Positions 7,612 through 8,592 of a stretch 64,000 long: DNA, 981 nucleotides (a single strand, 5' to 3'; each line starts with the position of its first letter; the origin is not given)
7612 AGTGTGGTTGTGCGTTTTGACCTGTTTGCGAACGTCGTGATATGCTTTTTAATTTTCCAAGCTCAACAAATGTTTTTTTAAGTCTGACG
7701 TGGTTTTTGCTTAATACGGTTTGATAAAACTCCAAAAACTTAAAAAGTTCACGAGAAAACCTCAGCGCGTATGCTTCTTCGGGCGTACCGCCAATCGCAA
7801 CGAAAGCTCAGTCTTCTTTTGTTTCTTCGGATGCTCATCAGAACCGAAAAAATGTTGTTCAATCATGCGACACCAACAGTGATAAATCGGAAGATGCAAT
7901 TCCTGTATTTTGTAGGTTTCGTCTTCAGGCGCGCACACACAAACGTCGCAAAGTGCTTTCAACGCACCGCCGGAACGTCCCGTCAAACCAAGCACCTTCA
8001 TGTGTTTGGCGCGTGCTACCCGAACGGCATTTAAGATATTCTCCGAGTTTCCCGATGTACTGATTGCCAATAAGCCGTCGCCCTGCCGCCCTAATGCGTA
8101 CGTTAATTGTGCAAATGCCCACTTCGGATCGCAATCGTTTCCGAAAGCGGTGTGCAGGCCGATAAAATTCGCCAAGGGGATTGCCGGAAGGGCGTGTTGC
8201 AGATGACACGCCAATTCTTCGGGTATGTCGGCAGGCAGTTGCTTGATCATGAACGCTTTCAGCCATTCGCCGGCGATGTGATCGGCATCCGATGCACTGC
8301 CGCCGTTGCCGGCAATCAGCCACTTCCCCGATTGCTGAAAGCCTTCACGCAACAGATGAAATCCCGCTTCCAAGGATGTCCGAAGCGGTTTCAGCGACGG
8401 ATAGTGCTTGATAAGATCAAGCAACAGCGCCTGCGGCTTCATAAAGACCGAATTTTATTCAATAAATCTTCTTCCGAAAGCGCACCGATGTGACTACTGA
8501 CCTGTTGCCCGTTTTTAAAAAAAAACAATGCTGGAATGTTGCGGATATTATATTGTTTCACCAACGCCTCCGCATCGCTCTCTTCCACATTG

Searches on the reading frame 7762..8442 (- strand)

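Call 39: search_protein_families(library=pfam, proteins=[window:7762-8442:-], max_evalue=0.001)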
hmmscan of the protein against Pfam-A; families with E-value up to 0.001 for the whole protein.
window:7762-8442:- (226 aa): 2 families
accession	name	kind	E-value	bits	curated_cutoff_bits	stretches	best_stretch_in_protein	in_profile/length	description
PF13580.11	SIS_2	-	1.4e-10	41.7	27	1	22-155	19-138/138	SIS domain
PF01380.27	SIS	-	1.1e-07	32.1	25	1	116-177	49-110/131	SIS domain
